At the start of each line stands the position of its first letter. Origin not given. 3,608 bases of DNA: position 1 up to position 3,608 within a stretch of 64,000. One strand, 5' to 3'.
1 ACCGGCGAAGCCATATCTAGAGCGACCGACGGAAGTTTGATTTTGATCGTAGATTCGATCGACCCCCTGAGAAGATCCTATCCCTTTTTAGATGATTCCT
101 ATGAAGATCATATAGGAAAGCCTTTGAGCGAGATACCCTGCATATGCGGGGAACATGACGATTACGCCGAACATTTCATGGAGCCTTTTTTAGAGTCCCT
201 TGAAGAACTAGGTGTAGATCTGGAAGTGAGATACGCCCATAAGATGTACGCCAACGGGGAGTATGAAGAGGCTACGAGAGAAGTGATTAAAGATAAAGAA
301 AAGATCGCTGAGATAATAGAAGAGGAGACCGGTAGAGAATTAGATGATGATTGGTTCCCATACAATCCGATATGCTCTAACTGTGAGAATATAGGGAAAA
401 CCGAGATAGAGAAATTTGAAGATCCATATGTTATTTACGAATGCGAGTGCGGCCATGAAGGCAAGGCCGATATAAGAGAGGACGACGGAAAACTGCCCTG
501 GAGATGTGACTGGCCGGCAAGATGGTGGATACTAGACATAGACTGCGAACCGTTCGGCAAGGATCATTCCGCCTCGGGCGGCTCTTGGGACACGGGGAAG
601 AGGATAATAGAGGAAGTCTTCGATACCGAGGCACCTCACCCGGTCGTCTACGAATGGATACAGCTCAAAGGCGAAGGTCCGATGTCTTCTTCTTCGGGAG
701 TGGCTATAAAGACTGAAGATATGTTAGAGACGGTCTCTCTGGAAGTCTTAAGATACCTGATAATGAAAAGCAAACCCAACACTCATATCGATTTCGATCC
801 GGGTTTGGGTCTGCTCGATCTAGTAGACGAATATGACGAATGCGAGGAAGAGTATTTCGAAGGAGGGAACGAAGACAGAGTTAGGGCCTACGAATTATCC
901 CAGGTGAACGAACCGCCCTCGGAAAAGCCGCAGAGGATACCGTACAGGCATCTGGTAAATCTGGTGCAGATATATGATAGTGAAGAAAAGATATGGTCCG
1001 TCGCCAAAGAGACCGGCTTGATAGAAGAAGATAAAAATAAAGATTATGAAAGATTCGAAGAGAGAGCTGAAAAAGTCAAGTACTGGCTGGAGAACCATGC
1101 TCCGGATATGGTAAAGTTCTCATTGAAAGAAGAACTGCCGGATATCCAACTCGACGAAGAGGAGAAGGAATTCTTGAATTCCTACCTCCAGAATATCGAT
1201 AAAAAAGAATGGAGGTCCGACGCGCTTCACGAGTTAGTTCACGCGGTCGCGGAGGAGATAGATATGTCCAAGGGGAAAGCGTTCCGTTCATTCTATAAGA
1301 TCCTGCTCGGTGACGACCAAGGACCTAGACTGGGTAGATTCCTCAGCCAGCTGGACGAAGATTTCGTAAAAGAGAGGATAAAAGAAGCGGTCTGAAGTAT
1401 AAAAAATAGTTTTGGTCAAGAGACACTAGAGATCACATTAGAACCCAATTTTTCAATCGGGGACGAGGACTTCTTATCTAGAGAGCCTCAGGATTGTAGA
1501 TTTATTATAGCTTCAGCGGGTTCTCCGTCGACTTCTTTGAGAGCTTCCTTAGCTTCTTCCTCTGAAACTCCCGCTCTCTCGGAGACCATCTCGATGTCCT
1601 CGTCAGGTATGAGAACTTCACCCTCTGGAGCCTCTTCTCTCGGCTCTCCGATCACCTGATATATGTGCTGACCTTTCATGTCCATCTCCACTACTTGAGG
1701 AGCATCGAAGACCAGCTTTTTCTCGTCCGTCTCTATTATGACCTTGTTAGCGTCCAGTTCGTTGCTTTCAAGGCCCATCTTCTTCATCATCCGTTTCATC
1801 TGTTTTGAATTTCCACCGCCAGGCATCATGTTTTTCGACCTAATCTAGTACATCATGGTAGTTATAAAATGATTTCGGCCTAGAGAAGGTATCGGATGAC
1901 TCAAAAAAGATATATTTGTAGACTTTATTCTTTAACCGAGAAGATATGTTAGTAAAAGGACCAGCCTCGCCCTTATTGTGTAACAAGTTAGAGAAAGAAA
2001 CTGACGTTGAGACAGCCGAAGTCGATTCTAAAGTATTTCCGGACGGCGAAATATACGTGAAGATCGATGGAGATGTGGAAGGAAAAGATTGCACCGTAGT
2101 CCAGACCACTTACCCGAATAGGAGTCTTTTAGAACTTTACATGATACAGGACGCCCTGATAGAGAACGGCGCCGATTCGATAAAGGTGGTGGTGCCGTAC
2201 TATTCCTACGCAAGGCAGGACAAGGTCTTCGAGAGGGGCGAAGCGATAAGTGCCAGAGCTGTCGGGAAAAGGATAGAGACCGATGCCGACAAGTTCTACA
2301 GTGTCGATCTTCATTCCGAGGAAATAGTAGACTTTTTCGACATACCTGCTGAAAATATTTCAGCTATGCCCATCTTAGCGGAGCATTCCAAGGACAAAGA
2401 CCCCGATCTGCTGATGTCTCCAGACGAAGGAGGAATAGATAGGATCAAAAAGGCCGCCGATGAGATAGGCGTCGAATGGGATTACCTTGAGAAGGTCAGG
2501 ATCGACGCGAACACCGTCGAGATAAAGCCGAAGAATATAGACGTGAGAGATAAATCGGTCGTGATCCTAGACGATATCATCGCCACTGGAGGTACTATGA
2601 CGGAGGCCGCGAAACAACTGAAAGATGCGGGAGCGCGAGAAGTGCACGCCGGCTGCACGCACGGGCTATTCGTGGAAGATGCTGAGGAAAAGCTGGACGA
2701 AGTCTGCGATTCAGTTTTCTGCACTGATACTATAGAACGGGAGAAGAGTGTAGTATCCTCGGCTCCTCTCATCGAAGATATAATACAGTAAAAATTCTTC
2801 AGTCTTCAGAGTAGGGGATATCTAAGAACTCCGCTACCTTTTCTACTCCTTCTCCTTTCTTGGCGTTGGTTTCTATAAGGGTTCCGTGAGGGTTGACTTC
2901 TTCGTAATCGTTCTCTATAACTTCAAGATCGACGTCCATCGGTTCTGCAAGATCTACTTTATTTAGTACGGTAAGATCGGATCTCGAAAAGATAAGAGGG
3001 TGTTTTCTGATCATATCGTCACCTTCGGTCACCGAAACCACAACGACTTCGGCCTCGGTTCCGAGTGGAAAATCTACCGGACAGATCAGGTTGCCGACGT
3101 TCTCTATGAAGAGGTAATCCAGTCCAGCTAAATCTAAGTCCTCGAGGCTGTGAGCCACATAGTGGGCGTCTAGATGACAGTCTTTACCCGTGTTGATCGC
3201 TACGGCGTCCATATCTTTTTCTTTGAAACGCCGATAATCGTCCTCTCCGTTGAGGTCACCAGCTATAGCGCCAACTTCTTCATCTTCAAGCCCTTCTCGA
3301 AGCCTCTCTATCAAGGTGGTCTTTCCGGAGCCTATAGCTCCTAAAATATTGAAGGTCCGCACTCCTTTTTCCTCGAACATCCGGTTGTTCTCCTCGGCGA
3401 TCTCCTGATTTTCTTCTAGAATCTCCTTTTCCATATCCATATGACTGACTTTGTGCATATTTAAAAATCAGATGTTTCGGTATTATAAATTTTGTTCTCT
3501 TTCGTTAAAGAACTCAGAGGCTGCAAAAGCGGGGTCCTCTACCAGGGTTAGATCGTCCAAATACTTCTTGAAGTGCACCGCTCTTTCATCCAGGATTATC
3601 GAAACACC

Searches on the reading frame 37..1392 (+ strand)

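Call 22: search_protein_families(library=pfam, proteins=[window:37-1392:+], max_evalue=0.001)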
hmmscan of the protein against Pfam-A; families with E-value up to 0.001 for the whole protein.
window:37-1392:+ (452 aa): 3 families
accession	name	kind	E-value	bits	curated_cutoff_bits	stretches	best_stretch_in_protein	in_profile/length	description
PF01921.24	tRNA-synt_1f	-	9.4e-102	341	27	1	1-290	63-359/360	tRNA synthetases class I (K)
PF19269.4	Anticodon_2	-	4.6e-07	30.8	23.6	1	338-451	28-140/141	Anticodon binding domain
PF09334.17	tRNA-synt_1g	-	0.0001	21.7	20.1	1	203-249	316-361/391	tRNA synthetases class I (M)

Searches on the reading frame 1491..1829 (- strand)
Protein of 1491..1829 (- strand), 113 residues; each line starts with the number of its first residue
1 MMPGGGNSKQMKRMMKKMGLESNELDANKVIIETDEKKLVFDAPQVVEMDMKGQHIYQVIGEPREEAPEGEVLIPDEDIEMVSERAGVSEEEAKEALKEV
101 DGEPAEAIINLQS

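Call 22: search_protein_families(library=pfam, proteins=[window:1491-1829:-], max_evalue=0.001)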
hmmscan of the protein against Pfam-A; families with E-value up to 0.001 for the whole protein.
window:1491-1829:- (113 aa): 2 families
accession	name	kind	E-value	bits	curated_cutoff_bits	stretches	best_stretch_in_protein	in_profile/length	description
PF01849.23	NAC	-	2.7e-15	56.5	21.3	1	9-66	2-57/57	NAC domain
PF19026.7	UBA_HYPK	-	1.2e-07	31.4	27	1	74-111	3-40/41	HYPK UBA domain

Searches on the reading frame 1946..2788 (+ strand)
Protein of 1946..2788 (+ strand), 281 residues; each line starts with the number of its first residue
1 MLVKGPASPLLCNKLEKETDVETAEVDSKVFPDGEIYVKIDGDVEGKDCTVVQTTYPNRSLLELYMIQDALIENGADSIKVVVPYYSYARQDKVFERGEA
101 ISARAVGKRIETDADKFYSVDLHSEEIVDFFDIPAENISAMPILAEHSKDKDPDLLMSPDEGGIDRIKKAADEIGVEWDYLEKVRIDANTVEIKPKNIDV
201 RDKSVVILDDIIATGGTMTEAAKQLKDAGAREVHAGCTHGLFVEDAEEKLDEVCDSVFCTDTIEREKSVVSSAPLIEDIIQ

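Call 22: search_protein_families(library=pfam, proteins=[window:1946-2788:+], max_evalue=0.001)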
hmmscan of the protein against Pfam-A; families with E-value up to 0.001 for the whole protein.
window:1946-2788:+ (281 aa): 5 families
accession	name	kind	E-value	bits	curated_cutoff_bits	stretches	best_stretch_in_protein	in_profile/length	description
PF13793.12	Pribosyltran_N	-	3.8e-25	88.5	25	1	2-111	3-114/117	N-terminal domain of ribose phosphate pyrophosphokinase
PF00156.33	Pribosyltran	-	1.7e-17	63.6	26.3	1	132-261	7-144/158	Phosphoribosyl transferase domain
PF14572.12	Pribosyl_synth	-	1.4e-09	38.6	27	1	199-271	80-153/184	Phosphoribosyl synthetase-associated domain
PF24390.1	PRTase-CE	-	0.00011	22.7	27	1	195-272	96-180/253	PRTase-CE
PF14681.12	UPRTase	-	0.00019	21.4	27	1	195-232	115-150/206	Uracil phosphoribosyltransferase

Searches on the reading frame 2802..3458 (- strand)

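Call 22: search_protein_families(library=pfam, proteins=[window:2802-3458:-], max_evalue=0.001)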
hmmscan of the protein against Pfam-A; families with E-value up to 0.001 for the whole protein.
window:2802-3458:- (219 aa): 4 families
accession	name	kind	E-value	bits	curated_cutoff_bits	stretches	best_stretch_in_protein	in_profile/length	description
PF02492.25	cobW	-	4.2e-19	69.3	20.7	1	36-194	3-178/180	CobW/HypB/UreG, nucleotide-binding domain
PF03308.22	MeaB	-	1.5e-06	27.8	23.1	1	106-210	119-229/273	Methylmalonyl Co-A mutase-associated GTPase MeaB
PF03193.22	RsgA_GTPase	-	1.3e-05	25.5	30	0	163-212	58-104/174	RsgA GTPase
PF00009.33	GTP_EFTU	-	3.9e-05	23.8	26.5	1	33-212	3-182/188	Elongation factor Tu GTP binding domain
